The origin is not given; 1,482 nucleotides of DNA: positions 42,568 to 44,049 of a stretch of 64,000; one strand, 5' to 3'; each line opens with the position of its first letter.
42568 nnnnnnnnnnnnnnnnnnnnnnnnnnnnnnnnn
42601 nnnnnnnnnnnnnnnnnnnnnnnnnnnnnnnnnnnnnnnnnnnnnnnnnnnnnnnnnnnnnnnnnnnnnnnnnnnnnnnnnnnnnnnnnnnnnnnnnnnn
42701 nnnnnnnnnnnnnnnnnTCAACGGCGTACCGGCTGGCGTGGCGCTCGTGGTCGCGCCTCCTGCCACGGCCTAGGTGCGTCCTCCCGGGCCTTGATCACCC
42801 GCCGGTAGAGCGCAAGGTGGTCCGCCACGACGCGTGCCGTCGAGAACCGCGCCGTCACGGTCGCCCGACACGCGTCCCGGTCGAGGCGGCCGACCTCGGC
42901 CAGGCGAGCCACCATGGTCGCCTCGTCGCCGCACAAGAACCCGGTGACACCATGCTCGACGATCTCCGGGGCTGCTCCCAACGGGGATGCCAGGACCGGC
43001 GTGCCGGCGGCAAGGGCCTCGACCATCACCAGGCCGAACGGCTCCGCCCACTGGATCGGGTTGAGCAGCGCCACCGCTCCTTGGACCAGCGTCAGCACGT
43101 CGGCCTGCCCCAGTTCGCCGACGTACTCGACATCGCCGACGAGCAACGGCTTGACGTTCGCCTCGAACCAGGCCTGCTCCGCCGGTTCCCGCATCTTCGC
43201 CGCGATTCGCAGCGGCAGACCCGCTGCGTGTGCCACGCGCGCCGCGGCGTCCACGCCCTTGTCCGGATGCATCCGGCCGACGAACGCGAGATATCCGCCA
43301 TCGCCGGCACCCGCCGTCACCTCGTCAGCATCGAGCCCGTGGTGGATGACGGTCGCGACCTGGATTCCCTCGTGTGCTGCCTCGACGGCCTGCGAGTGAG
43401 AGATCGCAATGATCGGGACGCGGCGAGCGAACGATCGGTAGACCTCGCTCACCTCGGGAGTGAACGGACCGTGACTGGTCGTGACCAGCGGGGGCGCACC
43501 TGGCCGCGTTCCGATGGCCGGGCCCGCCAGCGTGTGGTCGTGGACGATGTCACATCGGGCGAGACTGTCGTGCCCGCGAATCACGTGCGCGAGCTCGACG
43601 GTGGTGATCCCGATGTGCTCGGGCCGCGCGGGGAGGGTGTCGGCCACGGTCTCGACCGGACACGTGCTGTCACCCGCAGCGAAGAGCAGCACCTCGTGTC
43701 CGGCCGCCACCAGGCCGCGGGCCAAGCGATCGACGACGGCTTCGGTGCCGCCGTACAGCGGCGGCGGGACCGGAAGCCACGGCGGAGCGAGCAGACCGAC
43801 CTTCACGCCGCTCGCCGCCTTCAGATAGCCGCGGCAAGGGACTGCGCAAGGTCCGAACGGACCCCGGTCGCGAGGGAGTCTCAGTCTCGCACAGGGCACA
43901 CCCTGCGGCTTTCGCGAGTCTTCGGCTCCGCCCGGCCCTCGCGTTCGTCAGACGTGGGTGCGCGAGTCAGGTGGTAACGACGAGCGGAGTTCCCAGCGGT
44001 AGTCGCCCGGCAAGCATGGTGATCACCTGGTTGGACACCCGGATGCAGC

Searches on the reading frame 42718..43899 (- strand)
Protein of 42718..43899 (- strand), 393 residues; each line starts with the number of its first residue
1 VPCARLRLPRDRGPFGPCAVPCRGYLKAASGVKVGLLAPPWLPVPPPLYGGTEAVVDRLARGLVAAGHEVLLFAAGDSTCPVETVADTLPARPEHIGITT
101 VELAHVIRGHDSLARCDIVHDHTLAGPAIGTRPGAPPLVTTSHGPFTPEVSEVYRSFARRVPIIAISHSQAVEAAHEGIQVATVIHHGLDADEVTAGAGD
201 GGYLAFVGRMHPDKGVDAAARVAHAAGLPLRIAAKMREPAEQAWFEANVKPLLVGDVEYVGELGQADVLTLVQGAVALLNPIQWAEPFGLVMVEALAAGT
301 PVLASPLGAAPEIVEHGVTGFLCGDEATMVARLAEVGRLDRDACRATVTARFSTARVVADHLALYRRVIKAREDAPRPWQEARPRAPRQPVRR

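Call 55: search_protein_families(library=pfam, proteins=[window:42718-43899:-], max_evalue=0.0001)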
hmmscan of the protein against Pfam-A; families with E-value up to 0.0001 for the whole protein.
window:42718-43899:- (393 aa): 4 families
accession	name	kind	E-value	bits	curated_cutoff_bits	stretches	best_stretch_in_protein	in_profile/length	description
PF00534.26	Glycos_transf_1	-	5.7e-18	65.5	26.4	1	200-326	14-143/172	Glycosyl transferases group 1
PF13692.12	Glyco_trans_1_4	-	3e-17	63.6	27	1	203-334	3-137/142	Glycosyl transferases group 1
PF13439.12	Glyco_transf_4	-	2.1e-14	54.3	28.5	1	49-192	1-169/170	Glycosyltransferase Family 4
PF13579.12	Glyco_trans_4_4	-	7.3e-07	30.1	29.7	1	50-179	1-138/158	Glycosyl transferase 4-like domain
